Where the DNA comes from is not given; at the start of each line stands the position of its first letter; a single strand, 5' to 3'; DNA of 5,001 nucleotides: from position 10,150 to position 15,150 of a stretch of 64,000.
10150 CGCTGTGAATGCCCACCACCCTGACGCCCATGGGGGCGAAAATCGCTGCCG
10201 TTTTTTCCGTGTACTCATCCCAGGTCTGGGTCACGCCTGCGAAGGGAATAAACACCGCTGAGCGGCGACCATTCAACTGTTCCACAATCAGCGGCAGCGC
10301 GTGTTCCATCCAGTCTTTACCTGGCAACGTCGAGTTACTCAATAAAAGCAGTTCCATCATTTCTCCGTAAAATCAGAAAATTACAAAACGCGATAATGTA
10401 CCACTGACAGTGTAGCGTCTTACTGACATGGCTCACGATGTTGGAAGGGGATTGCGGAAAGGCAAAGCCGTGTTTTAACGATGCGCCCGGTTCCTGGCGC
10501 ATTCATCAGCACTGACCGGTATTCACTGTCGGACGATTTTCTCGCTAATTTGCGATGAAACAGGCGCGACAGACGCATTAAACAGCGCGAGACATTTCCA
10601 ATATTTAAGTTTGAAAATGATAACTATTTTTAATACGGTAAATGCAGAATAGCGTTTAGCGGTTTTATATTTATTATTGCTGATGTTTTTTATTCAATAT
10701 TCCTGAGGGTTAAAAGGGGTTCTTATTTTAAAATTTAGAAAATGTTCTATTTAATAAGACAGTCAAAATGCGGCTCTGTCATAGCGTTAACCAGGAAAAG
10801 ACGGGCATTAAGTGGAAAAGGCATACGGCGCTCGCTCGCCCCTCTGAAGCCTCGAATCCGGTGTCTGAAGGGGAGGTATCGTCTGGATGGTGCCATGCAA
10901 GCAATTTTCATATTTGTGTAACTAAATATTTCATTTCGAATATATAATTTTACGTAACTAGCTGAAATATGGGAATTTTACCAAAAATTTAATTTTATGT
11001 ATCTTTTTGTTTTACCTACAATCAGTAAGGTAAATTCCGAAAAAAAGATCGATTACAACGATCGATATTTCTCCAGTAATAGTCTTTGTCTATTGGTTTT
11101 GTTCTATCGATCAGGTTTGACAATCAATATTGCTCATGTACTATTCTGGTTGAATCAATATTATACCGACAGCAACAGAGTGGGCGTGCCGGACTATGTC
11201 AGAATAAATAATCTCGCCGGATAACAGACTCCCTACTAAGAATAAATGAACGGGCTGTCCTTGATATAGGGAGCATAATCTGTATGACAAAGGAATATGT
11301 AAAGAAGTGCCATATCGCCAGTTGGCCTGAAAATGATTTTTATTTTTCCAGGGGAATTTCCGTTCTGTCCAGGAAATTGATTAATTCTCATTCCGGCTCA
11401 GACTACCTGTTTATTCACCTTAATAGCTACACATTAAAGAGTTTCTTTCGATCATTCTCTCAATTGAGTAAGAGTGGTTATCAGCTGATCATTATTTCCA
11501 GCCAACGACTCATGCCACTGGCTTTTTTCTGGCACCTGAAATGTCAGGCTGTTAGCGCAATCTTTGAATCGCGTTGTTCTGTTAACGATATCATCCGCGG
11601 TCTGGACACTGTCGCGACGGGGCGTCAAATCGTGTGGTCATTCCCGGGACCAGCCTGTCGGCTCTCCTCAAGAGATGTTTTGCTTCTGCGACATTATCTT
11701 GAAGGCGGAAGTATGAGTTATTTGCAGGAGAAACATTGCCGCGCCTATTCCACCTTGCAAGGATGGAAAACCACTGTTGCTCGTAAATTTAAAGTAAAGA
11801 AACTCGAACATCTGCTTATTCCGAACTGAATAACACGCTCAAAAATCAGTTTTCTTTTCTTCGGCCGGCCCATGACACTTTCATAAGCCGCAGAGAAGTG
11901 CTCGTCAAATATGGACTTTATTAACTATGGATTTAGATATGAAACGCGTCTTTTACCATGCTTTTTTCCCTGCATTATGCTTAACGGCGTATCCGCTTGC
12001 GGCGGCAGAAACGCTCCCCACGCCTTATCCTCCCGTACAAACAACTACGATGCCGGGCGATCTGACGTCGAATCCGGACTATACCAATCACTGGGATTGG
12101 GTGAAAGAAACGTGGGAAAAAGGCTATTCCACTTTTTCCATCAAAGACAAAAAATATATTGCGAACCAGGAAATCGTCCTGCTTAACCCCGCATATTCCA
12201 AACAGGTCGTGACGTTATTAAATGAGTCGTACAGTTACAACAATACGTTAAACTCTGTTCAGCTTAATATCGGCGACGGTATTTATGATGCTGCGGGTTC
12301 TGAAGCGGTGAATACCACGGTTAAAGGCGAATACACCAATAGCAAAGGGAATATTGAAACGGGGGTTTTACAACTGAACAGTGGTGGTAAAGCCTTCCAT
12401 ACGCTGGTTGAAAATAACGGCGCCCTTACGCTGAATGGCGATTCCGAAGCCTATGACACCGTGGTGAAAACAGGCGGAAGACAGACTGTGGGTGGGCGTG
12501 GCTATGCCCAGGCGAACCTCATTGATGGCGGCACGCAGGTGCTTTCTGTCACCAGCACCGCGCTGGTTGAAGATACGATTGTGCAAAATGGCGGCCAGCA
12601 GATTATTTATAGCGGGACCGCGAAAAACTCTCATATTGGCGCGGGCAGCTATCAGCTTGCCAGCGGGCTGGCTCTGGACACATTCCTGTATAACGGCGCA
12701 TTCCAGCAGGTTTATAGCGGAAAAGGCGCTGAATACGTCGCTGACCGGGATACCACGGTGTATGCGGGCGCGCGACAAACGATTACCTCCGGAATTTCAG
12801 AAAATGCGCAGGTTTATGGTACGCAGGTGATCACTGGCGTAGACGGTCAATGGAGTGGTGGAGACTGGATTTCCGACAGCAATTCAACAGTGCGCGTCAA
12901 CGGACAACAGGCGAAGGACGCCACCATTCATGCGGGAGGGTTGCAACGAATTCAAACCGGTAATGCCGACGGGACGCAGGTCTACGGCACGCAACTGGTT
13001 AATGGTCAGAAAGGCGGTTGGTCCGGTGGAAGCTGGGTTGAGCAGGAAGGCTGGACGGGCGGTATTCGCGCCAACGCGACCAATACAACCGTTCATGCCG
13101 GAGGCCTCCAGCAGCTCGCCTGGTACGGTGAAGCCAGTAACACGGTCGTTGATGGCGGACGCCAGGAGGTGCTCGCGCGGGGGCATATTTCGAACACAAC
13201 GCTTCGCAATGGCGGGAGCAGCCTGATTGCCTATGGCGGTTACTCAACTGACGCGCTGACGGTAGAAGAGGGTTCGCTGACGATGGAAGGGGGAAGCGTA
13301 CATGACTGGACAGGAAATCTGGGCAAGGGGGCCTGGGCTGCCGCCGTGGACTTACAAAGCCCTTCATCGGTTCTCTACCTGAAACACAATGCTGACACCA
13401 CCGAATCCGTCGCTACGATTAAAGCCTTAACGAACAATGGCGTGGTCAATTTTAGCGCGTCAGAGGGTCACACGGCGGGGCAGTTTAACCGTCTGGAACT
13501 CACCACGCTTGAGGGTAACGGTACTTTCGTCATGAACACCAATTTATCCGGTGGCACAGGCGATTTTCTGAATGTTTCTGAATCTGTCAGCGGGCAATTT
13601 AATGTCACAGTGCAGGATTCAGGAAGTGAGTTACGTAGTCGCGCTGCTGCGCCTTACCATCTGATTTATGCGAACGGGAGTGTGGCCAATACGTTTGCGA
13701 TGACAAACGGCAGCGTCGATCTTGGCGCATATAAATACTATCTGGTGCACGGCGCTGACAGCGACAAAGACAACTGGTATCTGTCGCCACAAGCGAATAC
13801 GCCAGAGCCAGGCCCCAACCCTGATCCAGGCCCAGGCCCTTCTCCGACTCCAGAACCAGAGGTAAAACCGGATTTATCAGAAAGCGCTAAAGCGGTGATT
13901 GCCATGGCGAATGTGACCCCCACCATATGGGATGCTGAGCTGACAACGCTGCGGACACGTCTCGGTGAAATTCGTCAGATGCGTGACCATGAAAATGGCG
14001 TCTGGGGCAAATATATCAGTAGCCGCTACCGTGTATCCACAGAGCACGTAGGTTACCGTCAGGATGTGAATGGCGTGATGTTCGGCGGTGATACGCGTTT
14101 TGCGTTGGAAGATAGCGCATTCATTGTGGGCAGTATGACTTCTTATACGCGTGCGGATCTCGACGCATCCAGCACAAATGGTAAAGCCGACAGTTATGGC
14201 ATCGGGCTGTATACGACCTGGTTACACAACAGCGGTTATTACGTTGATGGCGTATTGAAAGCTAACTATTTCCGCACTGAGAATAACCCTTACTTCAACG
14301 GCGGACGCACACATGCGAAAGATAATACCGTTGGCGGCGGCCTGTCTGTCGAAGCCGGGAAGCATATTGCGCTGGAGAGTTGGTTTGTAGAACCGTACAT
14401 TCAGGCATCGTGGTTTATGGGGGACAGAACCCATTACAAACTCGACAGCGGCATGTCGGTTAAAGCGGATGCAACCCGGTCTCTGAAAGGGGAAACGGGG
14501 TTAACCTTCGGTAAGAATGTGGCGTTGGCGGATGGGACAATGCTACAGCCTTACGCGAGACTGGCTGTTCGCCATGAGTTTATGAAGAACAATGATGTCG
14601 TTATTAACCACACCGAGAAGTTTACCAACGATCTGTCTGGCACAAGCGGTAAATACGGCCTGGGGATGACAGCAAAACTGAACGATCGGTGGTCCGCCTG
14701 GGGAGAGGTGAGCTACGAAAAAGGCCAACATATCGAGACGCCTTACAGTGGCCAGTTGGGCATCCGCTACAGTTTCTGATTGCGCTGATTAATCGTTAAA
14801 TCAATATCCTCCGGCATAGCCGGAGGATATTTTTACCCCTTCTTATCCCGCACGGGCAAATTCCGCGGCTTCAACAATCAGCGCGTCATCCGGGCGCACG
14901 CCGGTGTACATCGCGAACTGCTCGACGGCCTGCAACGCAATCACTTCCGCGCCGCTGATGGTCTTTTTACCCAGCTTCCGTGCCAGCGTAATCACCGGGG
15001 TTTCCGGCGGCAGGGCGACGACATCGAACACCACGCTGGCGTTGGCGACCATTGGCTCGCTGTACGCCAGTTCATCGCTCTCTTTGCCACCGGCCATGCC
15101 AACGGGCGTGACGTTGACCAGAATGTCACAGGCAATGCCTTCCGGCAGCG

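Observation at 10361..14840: Low-GC insertion carrying a LuxR-type regulator and a 946-aa AIDA-like autotransporter, with no mobility genes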

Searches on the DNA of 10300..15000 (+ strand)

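Call 20: search_rna_families(source=window, start=10300, end=15000, threshold=evalue, max_evalue=1)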
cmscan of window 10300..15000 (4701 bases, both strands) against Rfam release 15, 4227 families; matches with E-value up to 1: 1.
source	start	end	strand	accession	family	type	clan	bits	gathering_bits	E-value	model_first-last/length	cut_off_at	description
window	14786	14859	-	RF02621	BSnc120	Gene; sRNA;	-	25.3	114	0.014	1-88/88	no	Brucella sRNA 120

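Call 56: search_dna_similar(query=window:10903-14781:+, collection=ecoli_genomes, mode=distant, max_rows=12)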
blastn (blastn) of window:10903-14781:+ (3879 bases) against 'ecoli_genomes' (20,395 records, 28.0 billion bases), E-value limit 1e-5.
No match.

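Call 70: search_dna_similar(query=window:10444-10902:+, collection=ecoli_genomes, mode=distant, max_rows=6, max_evalue=0.001)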
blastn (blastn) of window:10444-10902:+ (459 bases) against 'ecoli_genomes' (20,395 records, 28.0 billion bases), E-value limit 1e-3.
No match.

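Call 71: search_dna_similar(query=window:10444-10902:+, collection=plasmids, mode=distant, max_rows=6, max_evalue=0.001)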
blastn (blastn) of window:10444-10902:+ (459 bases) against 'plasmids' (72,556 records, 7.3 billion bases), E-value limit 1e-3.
No match.
